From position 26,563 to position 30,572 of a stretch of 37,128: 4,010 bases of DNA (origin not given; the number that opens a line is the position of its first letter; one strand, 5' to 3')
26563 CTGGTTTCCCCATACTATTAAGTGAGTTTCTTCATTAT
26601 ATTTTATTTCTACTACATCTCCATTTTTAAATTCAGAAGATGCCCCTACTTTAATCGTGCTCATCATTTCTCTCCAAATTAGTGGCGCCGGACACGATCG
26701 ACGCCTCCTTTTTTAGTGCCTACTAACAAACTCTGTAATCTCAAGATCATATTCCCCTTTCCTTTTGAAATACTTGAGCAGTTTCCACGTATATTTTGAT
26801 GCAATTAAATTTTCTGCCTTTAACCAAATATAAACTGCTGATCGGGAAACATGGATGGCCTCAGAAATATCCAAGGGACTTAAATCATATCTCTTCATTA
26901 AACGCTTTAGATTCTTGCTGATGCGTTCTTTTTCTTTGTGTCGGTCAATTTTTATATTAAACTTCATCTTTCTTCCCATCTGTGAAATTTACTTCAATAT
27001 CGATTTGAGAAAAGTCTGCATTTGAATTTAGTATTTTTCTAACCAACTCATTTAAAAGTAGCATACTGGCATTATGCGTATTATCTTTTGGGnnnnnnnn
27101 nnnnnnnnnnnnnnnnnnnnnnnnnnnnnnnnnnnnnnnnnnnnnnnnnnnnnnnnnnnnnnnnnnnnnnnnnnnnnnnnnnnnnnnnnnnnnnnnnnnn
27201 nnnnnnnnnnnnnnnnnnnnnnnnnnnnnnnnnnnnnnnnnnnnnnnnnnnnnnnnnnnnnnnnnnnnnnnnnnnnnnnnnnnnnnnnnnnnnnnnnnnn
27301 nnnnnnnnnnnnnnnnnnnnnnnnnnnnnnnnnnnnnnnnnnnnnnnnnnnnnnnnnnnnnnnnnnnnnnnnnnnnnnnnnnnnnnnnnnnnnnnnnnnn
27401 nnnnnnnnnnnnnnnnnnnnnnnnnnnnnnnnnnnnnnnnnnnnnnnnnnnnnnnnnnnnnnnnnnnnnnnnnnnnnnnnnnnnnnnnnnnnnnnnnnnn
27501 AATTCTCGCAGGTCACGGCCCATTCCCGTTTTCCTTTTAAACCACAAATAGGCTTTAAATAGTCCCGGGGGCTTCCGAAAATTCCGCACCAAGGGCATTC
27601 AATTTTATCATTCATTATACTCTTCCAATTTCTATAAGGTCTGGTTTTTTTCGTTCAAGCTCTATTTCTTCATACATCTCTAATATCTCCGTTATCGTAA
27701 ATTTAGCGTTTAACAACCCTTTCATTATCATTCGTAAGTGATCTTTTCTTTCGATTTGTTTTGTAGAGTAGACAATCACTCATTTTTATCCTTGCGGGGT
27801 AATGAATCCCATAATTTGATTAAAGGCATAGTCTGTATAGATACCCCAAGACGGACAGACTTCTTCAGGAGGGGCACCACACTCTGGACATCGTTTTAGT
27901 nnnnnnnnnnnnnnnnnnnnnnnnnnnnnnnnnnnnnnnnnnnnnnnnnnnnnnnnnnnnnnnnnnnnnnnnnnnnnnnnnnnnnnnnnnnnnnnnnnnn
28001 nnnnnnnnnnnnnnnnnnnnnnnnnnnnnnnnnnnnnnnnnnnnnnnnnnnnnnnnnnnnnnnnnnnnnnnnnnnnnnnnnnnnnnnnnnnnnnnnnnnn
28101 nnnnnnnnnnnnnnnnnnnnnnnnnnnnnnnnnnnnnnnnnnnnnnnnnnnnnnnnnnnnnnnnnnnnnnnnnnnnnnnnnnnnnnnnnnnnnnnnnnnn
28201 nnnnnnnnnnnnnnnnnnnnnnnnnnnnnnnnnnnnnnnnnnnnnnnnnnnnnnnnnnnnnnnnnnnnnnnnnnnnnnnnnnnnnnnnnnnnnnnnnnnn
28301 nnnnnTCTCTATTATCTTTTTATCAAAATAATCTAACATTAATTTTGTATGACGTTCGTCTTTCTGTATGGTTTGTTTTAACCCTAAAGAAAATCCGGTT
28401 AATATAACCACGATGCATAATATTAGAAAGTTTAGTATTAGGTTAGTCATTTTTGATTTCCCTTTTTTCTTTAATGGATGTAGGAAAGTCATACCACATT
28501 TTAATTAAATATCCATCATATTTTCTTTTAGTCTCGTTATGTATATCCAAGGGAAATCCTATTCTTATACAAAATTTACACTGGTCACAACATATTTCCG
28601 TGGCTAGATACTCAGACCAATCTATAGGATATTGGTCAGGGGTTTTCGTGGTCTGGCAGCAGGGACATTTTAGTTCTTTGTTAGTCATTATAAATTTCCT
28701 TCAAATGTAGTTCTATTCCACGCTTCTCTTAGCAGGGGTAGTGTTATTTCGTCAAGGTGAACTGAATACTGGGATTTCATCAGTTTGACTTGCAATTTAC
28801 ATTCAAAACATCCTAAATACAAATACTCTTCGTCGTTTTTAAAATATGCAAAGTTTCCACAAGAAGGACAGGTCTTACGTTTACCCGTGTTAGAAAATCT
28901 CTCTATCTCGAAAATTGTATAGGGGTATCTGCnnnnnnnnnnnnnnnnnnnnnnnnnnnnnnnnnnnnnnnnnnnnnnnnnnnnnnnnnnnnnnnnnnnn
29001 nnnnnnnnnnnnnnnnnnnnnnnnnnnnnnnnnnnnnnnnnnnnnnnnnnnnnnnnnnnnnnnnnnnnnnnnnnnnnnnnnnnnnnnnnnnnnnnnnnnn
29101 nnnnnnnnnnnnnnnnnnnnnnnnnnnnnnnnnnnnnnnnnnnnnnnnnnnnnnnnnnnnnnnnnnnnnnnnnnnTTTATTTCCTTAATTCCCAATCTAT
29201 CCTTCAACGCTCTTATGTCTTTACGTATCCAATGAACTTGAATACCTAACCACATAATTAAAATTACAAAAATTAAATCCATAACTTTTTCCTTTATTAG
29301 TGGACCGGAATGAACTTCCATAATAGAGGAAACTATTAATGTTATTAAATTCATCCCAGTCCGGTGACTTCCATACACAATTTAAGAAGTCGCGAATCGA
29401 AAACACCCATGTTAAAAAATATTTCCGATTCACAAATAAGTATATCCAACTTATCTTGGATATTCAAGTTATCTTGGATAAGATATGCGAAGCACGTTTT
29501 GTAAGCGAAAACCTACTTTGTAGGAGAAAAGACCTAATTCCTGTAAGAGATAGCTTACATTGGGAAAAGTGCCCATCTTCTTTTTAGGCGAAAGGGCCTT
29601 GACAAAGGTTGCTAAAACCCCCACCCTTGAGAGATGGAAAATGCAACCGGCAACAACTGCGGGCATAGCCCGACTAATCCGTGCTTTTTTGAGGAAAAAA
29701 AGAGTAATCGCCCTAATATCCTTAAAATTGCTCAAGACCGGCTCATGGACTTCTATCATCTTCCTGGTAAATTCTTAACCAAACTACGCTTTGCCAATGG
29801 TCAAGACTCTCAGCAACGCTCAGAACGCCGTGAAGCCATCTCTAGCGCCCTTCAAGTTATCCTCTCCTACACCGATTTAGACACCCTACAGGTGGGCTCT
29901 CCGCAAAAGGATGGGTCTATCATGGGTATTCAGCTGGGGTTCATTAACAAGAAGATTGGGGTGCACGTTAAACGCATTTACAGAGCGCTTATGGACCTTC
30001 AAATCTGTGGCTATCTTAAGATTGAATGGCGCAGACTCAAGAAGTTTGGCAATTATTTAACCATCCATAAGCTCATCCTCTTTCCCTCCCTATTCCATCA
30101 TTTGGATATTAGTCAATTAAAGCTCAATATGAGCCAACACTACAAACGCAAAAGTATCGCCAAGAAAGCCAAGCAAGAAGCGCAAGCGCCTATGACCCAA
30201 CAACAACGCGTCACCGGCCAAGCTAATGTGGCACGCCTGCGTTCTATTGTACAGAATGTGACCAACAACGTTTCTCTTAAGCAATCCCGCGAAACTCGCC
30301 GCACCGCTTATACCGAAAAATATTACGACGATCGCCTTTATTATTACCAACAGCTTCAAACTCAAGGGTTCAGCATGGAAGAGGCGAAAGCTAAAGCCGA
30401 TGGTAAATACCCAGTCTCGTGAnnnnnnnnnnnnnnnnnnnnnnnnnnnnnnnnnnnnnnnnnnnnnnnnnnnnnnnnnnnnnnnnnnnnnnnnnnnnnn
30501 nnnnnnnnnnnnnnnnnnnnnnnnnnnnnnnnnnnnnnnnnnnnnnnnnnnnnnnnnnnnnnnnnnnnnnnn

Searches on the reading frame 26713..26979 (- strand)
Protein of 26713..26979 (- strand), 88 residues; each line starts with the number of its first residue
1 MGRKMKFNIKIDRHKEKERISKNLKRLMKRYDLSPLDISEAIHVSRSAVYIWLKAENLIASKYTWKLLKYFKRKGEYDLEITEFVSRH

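Call 64: search_protein_families(library=phrogs, proteins=[window:26713-26979:-], max_evalue=0.001)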
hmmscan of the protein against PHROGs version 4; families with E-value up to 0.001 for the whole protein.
window:26713-26979:- (88 aa): 2 families
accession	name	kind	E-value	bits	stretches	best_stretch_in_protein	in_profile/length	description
phrog_2967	-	transcription regulation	9.9e-05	23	1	12-61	3-52/225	transcriptional regulator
phrog_3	-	transcription regulation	0.00096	20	1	9-76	80-141/430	transcriptional repressor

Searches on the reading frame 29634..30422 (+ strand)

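Call 25: search_protein_families(library=phrogs, proteins=[window:29634-30422:+], max_evalue=0.001)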
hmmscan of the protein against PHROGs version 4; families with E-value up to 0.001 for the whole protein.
window:29634-30422:+ (262 aa): 1 family
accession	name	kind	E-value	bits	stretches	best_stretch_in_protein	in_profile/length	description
phrog_4221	-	DNA, RNA and nucleotide metabolism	0.00012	22.5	1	99-220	46-167/325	replication initiation protein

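Call 40: search_protein_families(library=pfam, proteins=[window:29634-30422:+], max_evalue=0.1)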
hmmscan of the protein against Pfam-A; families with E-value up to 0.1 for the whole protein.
window:29634-30422:+ (262 aa): 3 families
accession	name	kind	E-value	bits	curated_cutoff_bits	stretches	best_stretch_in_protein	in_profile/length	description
PF02387.20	IncFII_repA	-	0.0064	16.4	22.9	1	124-221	127-223/275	IncFII RepA protein family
PF06868.16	DUF1257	-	0.043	14.5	22.2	0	160-199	63-102/103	Protein of unknown function (DUF1257)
PF25294.1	RENR_N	-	0.076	13.1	39.4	0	31-75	190-234/256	Renin receptor N-terminal domain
